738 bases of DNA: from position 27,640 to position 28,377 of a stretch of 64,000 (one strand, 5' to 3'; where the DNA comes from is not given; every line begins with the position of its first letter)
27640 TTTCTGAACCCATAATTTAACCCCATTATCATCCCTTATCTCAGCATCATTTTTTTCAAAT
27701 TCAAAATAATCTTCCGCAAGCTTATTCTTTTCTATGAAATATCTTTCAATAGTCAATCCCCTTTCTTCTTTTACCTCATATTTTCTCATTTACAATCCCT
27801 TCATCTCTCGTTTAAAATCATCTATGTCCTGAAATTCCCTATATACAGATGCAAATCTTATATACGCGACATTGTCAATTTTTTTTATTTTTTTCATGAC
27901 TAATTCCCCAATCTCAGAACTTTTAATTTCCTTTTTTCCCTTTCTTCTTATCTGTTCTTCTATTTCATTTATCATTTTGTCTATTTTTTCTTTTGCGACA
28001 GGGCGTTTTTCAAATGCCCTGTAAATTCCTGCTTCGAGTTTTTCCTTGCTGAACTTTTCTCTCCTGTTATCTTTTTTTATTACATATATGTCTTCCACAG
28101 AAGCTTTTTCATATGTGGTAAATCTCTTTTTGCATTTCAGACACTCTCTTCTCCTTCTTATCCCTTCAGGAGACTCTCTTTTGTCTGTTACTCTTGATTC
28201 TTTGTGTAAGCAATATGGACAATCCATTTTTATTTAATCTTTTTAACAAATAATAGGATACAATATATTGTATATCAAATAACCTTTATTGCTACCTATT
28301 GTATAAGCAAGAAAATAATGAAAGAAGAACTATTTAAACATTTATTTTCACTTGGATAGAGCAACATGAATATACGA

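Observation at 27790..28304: A bacterial-type NrdR repressor, with its operator, controls a class II RNR in an archaeon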

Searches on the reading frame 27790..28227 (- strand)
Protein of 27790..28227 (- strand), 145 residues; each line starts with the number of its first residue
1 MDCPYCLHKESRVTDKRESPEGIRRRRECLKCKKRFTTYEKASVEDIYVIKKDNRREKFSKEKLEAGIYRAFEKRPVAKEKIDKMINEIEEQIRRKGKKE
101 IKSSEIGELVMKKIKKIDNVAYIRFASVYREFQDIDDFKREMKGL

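Call 3: search_protein_families(library=pfam, proteins=[window:27790-28227:-])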
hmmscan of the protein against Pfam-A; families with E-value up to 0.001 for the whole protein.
window:27790-28227:- (145 aa): 2 families
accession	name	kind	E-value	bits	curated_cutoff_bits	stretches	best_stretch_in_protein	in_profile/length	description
PF03477.21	ATP-cone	-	2.3e-23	82.9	25.8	1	47-134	1-87/88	ATP cone domain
PF22811.2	Zn_ribbon_NrdR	-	1.5e-16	60.4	27.2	1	1-40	1-42/42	Transcriptional repressor NrdR-like, N-terminal domain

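Call 4: search_protein_families(library=ncbifam, proteins=[window:27790-28227:-])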
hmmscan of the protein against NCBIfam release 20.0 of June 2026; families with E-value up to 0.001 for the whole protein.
window:27790-28227:- (145 aa): 4 families
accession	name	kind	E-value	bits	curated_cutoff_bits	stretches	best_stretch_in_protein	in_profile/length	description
TIGR00244.1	TIGR00244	equivalog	8.2e-56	188.1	124.65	1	1-144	1-146/147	transcriptional regulator NrdR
NF006732.0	PRK09263.1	equivalog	3.9e-06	25.6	657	1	47-141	3-93/712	anaerobic ribonucleoside-triphosphate reductase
NF005497.0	PRK07111.1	equivalog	0.0002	19.9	764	1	48-131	4-89/746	anaerobic ribonucleoside triphosphate reductase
NF008994.0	PRK12337.1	equivalog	0.00034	19.2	603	1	42-117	85-155/492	2-phosphoglycerate kinase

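Call 14: find_homologous_proteins(query=window:27790-28227:-, max_evalue=1e-10)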
Query window:27790-28227:- (145 aa): 8000 proteins with E <= 1e-10 among 8000 candidates; the best 120 are listed.
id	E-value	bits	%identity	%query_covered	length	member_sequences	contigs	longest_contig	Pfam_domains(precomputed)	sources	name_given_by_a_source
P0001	4.8e-85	301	100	100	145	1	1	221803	PF22811.3,PF03477.22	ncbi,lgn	-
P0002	1.6e-80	286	95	100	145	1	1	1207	PF22811.3,PF03477.22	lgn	-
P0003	4.8e-79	282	92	100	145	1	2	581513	PF22811.3,PF03477.22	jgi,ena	jgi:transcriptional repressor NrdR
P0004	2.8e-76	273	89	100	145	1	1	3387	PF22811.3,PF03477.22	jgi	jgi:transcriptional repressor NrdR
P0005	6.6e-76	271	90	100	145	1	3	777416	PF22811.3,PF03477.22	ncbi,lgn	-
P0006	1.1e-75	271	88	100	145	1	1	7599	PF22811.3,PF03477.22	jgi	-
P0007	1.9e-75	270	90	100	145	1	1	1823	PF22811.3,PF03477.22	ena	-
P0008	2.2e-75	270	88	100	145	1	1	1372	PF22811.3,PF03477.22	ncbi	-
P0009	3.2e-75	269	88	100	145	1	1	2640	PF22811.3,PF03477.22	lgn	-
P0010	6.0e-75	268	90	100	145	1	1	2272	PF22811.3,PF03477.22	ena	-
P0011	6.3e-75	268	88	100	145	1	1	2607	PF22811.3,PF03477.22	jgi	jgi:transcriptional repressor NrdR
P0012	6.4e-75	268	88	100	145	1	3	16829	PF22811.3,PF03477.22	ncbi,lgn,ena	-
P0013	6.6e-75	268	88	100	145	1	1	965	PF22811.3,PF03477.22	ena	-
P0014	1.1e-74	267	90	100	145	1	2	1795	PF22811.3,PF03477.22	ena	-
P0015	1.2e-74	267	89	100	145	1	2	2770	PF22811.3,PF03477.22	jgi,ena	-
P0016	1.7e-74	267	89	100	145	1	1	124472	PF22811.3,PF03477.22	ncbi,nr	ncbi:MAG: transcriptional regulator NrdR [Candidatus Pacearchaeota archaeon]|nr:transcriptional regu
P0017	1.7e-74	267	87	100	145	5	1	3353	PF22811.3,PF03477.22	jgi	jgi:transcriptional repressor NrdR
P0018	1.7e-74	267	88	100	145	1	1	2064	PF22811.3,PF03477.22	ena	-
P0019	1.9e-74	267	88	100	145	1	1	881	PF22811.3,PF03477.22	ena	-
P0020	2.1e-74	267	88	100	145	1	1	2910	PF22811.3,PF03477.22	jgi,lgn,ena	-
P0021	2.3e-74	266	89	100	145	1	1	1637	PF22811.3,PF03477.22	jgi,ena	-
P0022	2.3e-74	266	89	100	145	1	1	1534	PF22811.3,PF03477.22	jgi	-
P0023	2.4e-74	266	88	100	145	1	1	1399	PF22811.3,PF03477.22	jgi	-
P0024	3.1e-74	266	87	100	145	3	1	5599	PF22811.3,PF03477.22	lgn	-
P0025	5.6e-74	265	87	100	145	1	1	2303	PF22811.3,PF03477.22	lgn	-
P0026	5.8e-74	265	87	100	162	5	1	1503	PF22811.3,PF03477.22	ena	-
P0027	5.9e-74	265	89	100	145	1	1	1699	PF22811.3,PF03477.22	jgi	jgi:transcriptional repressor NrdR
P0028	8.8e-74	265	88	100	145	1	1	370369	PF22811.3,PF03477.22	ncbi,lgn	-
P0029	1.1e-73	264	89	100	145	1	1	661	PF22811.3,PF03477.22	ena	-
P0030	1.1e-73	264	85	100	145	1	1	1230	PF22811.3,PF03477.22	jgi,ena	-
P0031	1.4e-73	264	86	100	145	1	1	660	PF22811.3,PF03477.22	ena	-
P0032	1.8e-73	264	88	100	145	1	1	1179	PF22811.3,PF03477.22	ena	-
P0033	1.8e-73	264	86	100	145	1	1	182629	PF22811.3,PF03477.22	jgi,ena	-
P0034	3.0e-73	263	88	100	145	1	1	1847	PF22811.3,PF03477.22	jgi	jgi:transcriptional repressor NrdR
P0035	3.0e-73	263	84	100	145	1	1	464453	PF22811.3,PF03477.22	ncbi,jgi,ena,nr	ncbi:transcriptional regulator NrdR [Candidatus Pacearchaeota archaeon]|nr:transcriptional regulator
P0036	5.1e-73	262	88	100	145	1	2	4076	PF22811.3,PF03477.22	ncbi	-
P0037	6.2e-73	262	86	100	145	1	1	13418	PF22811.3,PF03477.22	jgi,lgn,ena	-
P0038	6.7e-73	262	86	100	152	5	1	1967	PF22811.3,PF03477.22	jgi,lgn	-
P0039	7.3e-73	262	86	100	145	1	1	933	PF22811.3,PF03477.22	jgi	jgi:transcriptional repressor NrdR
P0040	7.8e-73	261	87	100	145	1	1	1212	PF22811.3,PF03477.22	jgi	-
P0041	8.8e-73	261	88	100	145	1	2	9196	PF22811.3,PF03477.22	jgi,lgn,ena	-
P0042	9.8e-73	261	87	100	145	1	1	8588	PF22811.3,PF03477.22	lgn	-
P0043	1.9e-72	260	86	100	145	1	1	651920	PF22811.3,PF03477.22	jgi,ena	-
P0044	2.0e-72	260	87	100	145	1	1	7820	PF22811.3,PF03477.22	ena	-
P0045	2.3e-72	260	86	100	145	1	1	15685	PF22811.3,PF03477.22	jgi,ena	-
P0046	2.9e-72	260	87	100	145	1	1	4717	PF22811.3,PF03477.22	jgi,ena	-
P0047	3.2e-72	260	86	100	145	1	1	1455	PF22811.3,PF03477.22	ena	-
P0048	3.6e-72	259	86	100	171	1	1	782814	PF22811.3,PF03477.22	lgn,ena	-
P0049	4.3e-72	259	84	100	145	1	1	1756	PF22811.3,PF03477.22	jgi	jgi:transcriptional repressor NrdR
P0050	5.9e-72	259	85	100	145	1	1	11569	PF22811.3,PF03477.22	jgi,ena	-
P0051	6.5e-72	258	84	100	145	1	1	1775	PF22811.3,PF03477.22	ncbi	-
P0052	1.1e-71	258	84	100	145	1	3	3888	PF22811.3,PF03477.22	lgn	-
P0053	2.7e-71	257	83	100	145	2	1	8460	PF22811.3,PF03477.22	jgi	jgi:transcriptional repressor NrdR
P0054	3.9e-71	256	83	100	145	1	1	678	PF22811.3,PF03477.22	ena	-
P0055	4.1e-71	256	83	100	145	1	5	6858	PF22811.3,PF03477.22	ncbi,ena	ncbi:MAG: transcriptional regulator NrdR [Nanoarchaeota archaeon]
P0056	7.9e-71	255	86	100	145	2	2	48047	PF22811.3,PF03477.22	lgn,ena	-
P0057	9.6e-71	255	84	100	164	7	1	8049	PF22811.3,PF03477.22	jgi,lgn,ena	-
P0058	9.6e-71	255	82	100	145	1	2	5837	PF22811.3,PF03477.22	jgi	jgi:transcriptional repressor NrdR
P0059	1.1e-70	255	83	100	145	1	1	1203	PF22811.3,PF03477.22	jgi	jgi:transcriptional repressor NrdR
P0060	1.6e-70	254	82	100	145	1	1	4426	PF22811.3,PF03477.22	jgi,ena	-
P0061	1.7e-70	254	83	100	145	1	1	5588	PF22811.3,PF03477.22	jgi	jgi:transcriptional repressor NrdR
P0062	2.9e-70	253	81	100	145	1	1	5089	PF22811.3,PF03477.22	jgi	jgi:transcriptional repressor NrdR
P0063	3.0e-70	253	84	100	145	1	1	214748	PF22811.3,PF03477.22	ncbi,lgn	-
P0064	3.2e-70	253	84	100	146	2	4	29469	PF22811.3,PF03477.22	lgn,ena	-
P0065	3.9e-70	253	83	100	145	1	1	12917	PF22811.3,PF03477.22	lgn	-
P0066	5.8e-70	252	83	100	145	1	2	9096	PF22811.3,PF03477.22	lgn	-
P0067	6.0e-70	252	85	100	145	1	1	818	PF22811.3,PF03477.22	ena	-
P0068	7.2e-70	252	81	100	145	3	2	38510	PF22811.3,PF03477.22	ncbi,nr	ncbi:transcriptional regulator NrdR [Candidatus Pacearchaeota archaeon RBG_19FT_COMBO_34_9]|nr:MAG: 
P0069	8.1e-70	252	83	100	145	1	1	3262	PF22811.3,PF03477.22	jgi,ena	-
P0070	9.5e-70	251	81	100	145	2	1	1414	PF22811.3,PF03477.22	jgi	jgi:transcriptional repressor NrdR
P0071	1.3e-69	251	82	100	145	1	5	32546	PF22811.3,PF03477.22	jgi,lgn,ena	-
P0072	1.4e-69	251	81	100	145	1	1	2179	PF22811.3,PF03477.22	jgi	jgi:transcriptional repressor NrdR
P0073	1.8e-69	251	79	100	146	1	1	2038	PF22811.3,PF03477.22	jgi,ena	-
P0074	1.9e-69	251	82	100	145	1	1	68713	PF22811.3,PF03477.22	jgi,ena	-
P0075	2.7e-69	250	83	99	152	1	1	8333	PF22811.3,PF03477.22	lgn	-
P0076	2.9e-69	250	83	100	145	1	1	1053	PF22811.3,PF03477.22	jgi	jgi:transcriptional repressor NrdR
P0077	3.2e-69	250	83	99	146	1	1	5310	PF22811.3,PF03477.22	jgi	jgi:transcriptional repressor NrdR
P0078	3.3e-69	250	81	100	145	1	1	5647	PF22811.3,PF03477.22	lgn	-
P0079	3.4e-69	250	81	100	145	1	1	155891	PF22811.3,PF03477.22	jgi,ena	-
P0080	3.5e-69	250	81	100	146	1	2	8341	PF22811.3,PF03477.22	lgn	-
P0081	3.6e-69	250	82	100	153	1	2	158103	PF22811.3,PF03477.22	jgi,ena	jgi:transcriptional repressor NrdR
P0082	3.7e-69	250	85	100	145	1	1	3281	PF22811.3,PF03477.22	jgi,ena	-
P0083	3.8e-69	250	82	100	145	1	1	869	PF22811.3,PF03477.22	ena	-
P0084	4.1e-69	249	82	100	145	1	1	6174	PF22811.3,PF03477.22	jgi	jgi:transcriptional repressor NrdR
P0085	4.6e-69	249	81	100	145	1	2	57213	PF22811.3,PF03477.22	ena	-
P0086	4.8e-69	249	81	100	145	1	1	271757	PF22811.3,PF03477.22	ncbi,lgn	-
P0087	5.2e-69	249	83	100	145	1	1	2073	PF22811.3,PF03477.22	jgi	jgi:transcriptional repressor NrdR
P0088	5.6e-69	249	83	100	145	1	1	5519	PF22811.3,PF03477.22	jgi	jgi:transcriptional repressor NrdR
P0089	6.2e-69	249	81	100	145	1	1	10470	PF22811.3,PF03477.22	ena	-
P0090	7.1e-69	249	81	100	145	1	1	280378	PF22811.3,PF03477.22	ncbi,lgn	-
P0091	8.4e-69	248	79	100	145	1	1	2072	PF22811.3,PF03477.22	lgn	-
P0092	9.5e-69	248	81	100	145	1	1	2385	PF22811.3,PF03477.22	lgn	-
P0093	1.0e-68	248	81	100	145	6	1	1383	PF22811.3,PF03477.22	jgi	jgi:transcriptional repressor NrdR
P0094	1.1e-68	248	82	100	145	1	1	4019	PF22811.3,PF03477.22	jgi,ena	-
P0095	1.1e-68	248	81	100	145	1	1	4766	PF22811.3,PF03477.22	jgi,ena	-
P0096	1.1e-68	248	83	100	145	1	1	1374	PF22811.3,PF03477.22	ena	-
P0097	1.3e-68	248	83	100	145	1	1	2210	PF22811.3,PF03477.22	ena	-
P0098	1.3e-68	248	83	100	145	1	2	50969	PF22811.3,PF03477.22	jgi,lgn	jgi:transcriptional repressor NrdR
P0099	1.4e-68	248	83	100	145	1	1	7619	PF22811.3,PF03477.22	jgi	jgi:transcriptional repressor NrdR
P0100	1.5e-68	248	83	100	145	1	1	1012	PF22811.3,PF03477.22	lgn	-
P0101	2.1e-68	247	80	100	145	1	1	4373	PF22811.3,PF03477.22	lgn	-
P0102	2.4e-68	247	82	100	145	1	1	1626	PF22811.3,PF03477.22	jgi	jgi:transcriptional repressor NrdR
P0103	2.5e-68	247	79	100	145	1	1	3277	PF22811.3,PF03477.22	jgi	jgi:transcriptional repressor NrdR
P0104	2.5e-68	247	83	100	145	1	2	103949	PF22811.3,PF03477.22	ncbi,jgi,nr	ncbi:transcriptional regulator NrdR [Candidatus Pacearchaeota archaeon]|jgi:transcriptional represso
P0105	2.9e-68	247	83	100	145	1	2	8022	PF22811.3,PF03477.22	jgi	jgi:transcriptional repressor NrdR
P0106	3.4e-68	246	81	100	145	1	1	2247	PF22811.3,PF03477.22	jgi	jgi:transcriptional repressor NrdR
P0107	3.5e-68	246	82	100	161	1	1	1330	PF22811.3,PF03477.22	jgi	jgi:transcriptional repressor NrdR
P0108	4.1e-68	246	81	100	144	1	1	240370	PF22811.3,PF03477.22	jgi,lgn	jgi:transcriptional repressor NrdR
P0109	6.1e-68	246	79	100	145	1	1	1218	PF22811.3,PF03477.22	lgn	-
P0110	7.6e-68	245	81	100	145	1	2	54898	PF22811.3,PF03477.22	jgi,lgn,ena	-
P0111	7.9e-68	245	83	100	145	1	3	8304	PF22811.3,PF03477.22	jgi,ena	jgi:transcriptional repressor NrdR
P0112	8.1e-68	245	83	100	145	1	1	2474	PF22811.3,PF03477.22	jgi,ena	-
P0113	8.2e-68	245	83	100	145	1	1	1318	PF22811.3,PF03477.22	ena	-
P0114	8.4e-68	245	81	100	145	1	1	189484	PF22811.3,PF03477.22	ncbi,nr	ncbi:Transcriptional repressor NrdR [uncultured archaeon]|nr:Transcriptional repressor NrdR [uncultu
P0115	9.3e-68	245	81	100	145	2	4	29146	PF22811.3,PF03477.22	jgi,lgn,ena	jgi:transcriptional repressor NrdR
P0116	9.8e-68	245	83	100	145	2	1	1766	PF22811.3,PF03477.22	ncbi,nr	ncbi:MAG: transcriptional regulator NrdR [Candidatus Pacearchaeota archaeon]|nr:transcriptional regu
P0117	1.0e-67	245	81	100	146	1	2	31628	PF22811.3,PF03477.22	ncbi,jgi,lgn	-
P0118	1.1e-67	245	79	100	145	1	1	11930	PF22811.3,PF03477.22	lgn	-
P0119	1.1e-67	245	82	100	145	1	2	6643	PF22811.3,PF03477.22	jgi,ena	jgi:transcriptional repressor NrdR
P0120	1.1e-67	245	81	100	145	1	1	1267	PF22811.3,PF03477.22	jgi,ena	-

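Call 23: find_related_loci(query=window:27790-28227:-, collection=genome_contigs, flank=4000)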
Query window:27790-28227:- (145 aa) in genome_contigs; peptide patterns used: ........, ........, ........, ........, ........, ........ (x = any residue, [..] = any of these).
560 stretches matched a pattern; 401 encode a relative of the query (tblastn E <= 1e-3); the best 80 are kept; 80 distinct loci.
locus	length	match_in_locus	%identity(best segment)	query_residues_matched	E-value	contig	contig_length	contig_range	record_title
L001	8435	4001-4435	88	1-145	9e-82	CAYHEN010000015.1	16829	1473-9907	MAG TPA_asm: Candidatus Woesearchaeota archaeon isolate ERP119705_co12_12 genome assembly, contig: NODE_3967_length_1682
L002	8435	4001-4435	89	1-145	2e-81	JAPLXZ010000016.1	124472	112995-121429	MAG: Candidatus Pacearchaeota archaeon isolate LacPavin_0920_SED3_MAG_32_16 LacPavin_0920_SED3_scaffold_556896, whole ge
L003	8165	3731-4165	84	1-145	3e-79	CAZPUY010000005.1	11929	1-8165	MAG TPA_asm: Candidatus Woesearchaeota archaeon isolate SRP185410_co2_286 genome assembly, contig: NODE_6855_length_1192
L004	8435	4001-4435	85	1-145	6e-78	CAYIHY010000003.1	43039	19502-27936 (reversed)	MAG TPA_asm: Candidatus Woesearchaeota archaeon isolate ERP119705_co22_17 genome assembly, contig: NODE_646_length_43039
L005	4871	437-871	83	1-145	9e-78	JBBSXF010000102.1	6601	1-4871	MAG: Nanoarchaeota archaeon isolate H41-bin124_1 H41_bin124_1_000000000102, whole genome shotgun sequence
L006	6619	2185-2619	82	1-145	9e-75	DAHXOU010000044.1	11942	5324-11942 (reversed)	MAG TPA_asm: Nanoarchaeota archaeon isolate clean1862 k141_402931, whole genome shotgun sequence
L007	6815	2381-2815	82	1-145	4e-74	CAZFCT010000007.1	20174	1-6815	MAG TPA_asm: Candidatus Woesearchaeota archaeon isolate SRP192927_co6_245 genome assembly, contig: NODE_5766_length_2017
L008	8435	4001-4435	80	1-145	1e-73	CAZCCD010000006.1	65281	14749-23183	MAG TPA_asm: Candidatus Woesearchaeota archaeon isolate binchicken_co38_509 genome assembly, contig: NODE_1062_length_65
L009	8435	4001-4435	79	1-145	3e-73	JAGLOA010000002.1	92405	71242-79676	MAG: Candidatus Pacearchaeota archaeon isolate RS_7_11 ROV157_7.bin.11.fa_2, whole genome shotgun sequence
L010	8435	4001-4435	82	1-145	2e-73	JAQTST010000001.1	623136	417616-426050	MAG: Candidatus Nanoarchaeia archaeon isolate STB_23 NODE_19_length_623136_cov_7.985893_Sandtown_B, whole genome shotgun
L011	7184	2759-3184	80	1-143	3e-72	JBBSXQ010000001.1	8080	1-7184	MAG: Nanoarchaeota archaeon isolate H51-bin157_1 H51_bin157_1_000000000001, whole genome shotgun sequence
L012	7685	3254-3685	80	1-145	3e-72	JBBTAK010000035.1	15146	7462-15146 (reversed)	MAG: Nanoarchaeota archaeon isolate H43-bin094_1 H43_bin094_1_000000000035, whole genome shotgun sequence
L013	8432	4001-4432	79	1-145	7e-72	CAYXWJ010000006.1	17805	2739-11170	MAG TPA_asm: Candidatus Woesearchaeota archaeon isolate binchicken_co151_73 genome assembly, contig: NODE_4503_length_17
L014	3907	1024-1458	76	1-145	1e-71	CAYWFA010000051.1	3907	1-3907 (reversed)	MAG TPA_asm: Candidatus Woesearchaeota archaeon isolate binchicken_co108_153 genome assembly, contig: NODE_45959_length_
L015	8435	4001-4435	76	1-145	2e-71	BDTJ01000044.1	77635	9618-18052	Archaeon BMS3Abin17 DNA, contig: NODE_3, whole genome shotgun sequence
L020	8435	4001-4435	74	1-145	9e-71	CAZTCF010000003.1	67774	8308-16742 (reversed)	MAG TPA_asm: Candidatus Woesearchaeota archaeon isolate binchicken_co111_164 genome assembly, contig: NODE_699_length_67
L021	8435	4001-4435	77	1-145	9e-71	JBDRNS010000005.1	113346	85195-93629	MAG: archaeon isolate MEGAHIT-group-1.908 k141_3706634, whole genome shotgun sequence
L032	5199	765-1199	77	1-145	7e-70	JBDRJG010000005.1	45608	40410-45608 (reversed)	MAG: Candidatus Iainarchaeum archaeon isolate MEGAHIT-group-1.632 k141_10660595, whole genome shotgun sequence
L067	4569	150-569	76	1-140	2e-67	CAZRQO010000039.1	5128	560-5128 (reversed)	MAG TPA_asm: Candidatus Woesearchaeota archaeon isolate SRP214966_co4_382 genome assembly, contig: NODE_24534_length_512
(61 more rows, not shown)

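Call 31: search_protein_families(library=pfam, proteins=[L002:4447-6555:+, L002:6837-7568:+, L004:4407-6713:+, L009:4499-7639:+, L032:1218-4550:+, L003:4170-6917:+, L020:4443-7613:+, L008:4440-7463:+, L021:4438-6975:+, L067:955-4053:+], max_evalue=0.000001)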
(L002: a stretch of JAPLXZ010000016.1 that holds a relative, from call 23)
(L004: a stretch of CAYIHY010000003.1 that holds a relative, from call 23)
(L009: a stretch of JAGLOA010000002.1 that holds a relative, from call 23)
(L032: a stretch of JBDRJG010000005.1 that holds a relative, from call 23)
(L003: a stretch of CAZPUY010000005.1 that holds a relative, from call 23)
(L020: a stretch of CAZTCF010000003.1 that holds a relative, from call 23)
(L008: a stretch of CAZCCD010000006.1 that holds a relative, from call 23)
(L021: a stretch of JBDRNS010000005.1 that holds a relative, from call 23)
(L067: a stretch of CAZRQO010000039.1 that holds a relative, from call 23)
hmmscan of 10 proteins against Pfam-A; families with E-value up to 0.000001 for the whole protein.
L002:4447-6555:+ (702 aa): 2 families
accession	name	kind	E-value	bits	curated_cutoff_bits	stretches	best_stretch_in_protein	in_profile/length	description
PF13597.11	NRDD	-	2.9e-178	594.5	26.2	1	132-699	1-562/562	Anaerobic ribonucleoside-triphosphate reductase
PF03477.21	ATP-cone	-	1.1e-14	55.2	25.8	1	5-99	2-87/88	ATP cone domain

L002:6837-7568:+ (243 aa): 2 families
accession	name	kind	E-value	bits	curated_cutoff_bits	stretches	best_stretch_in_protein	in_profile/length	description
PF04055.27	Radical_SAM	-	3e-16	60.5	29.5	1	22-163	1-147/166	Radical SAM superfamily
PF13353.11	Fer4_12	-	1.7e-09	38.5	22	1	15-125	2-117/137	4Fe-4S single cluster domain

L004:4407-6713:+ (768 aa): 1 family
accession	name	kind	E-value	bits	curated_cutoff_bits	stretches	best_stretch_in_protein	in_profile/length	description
PF13597.11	NRDD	-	1.7e-146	489.6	26.2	1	191-760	1-562/562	Anaerobic ribonucleoside-triphosphate reductase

L009:4499-7639:+ (1046 aa): 2 families
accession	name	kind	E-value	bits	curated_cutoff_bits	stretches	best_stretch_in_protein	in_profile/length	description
PF13597.11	NRDD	-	6.6e-121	405.1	26.2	1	220-917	1-560/562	Anaerobic ribonucleoside-triphosphate reductase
PF03477.21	ATP-cone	-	1.2e-16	61.4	25.8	1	19-105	2-87/88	ATP cone domain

L032:1218-4550:+ (1110 aa): 1 family
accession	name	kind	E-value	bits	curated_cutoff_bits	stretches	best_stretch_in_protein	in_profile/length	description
PF13597.11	NRDD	-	4e-106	356.3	26.2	1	272-975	1-561/562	Anaerobic ribonucleoside-triphosphate reductase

L003:4170-6917:+ (915 aa): 2 families
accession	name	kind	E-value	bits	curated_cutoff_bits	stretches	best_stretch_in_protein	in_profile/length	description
PF02867.20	Ribonuc_red_lgC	-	3.8e-122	409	23.9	2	144-529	1-347/523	Ribonucleotide reductase, barrel domain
PF00317.26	Ribonuc_red_lgN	-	7.2e-18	64.9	28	1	61-140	3-76/77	Ribonucleotide reductase, all-alpha domain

L020:4443-7613:+ (1056 aa): 2 families
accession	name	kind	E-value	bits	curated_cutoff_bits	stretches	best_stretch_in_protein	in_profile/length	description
PF02867.20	Ribonuc_red_lgC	-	4.7e-105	352.6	23.9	1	277-814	2-522/523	Ribonucleotide reductase, barrel domain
PF08471.15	Ribonuc_red_2_N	-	6.6e-12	46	27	1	131-221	1-99/103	Class II vitamin B12-dependent ribonucleotide reductase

L008:4440-7463:+ (1007 aa): 2 families
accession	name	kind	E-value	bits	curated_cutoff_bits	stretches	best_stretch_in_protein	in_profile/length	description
PF02867.20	Ribonuc_red_lgC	-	1.9e-90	304.4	23.9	2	487-811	202-523/523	Ribonucleotide reductase, barrel domain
PF12637.14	TSCPD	-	2.6e-09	37.7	22.8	1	886-957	28-87/88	TSCPD domain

L021:4438-6975:+ (845 aa): 3 families
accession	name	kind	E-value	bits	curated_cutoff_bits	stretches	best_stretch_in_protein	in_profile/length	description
PF02867.20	Ribonuc_red_lgC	-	9e-128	427.6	23.9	1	153-650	1-523/523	Ribonucleotide reductase, barrel domain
PF00317.26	Ribonuc_red_lgN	-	3.1e-11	43.6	28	1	17-149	2-76/77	Ribonucleotide reductase, all-alpha domain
PF12637.14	TSCPD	-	4.2e-07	30.6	22.8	0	689-779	8-88/88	TSCPD domain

L067:955-4053:+ (1032 aa): 3 families
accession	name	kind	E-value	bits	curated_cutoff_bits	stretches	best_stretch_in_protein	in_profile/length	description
PF13597.11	NRDD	-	3.5e-173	577.7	26.2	2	496-991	54-531/562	Anaerobic ribonucleoside-triphosphate reductase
PF03477.21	ATP-cone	-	6.8e-22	78.3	25.8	1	4-94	2-88/88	ATP cone domain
PF14528.11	LAGLIDADG_3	-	1.2e-12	48.4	22.5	1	395-452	4-66/82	LAGLIDADG-like domain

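Call 32: search_protein_representatives(protein=window:27790-28227:-)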
Query: 145 residues. Proteins with E-value up to 0.001 (for the whole library): 9869; up to 1e-10: 4276; up to 1e-30: 290. The best 150 are listed.
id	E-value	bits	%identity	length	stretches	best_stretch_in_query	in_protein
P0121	1.2e-62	226.8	48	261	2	10-145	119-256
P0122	5.1e-54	198.9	46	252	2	1-145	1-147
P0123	2.0e-48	180.8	87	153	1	1-103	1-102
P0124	5.3e-47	176.2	59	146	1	1-143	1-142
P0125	1.1e-45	171.9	58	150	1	1-144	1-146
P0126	1.5e-45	171.5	54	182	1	1-144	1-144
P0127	7.0e-45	169.3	57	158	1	1-145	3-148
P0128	1.4e-44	168.3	55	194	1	1-143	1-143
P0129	3.8e-44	167.0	55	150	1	1-144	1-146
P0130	6.1e-43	163.1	49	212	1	1-142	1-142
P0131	7.4e-43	162.8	52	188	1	1-142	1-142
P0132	1.1e-42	162.2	51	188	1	1-143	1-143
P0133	4.6e-42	160.2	56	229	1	1-142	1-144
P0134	8.8e-42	159.3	48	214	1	1-145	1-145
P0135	1.2e-41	158.8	54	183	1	1-143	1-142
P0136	1.5e-41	158.6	56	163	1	1-144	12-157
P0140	5.2e-41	156.8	55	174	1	1-143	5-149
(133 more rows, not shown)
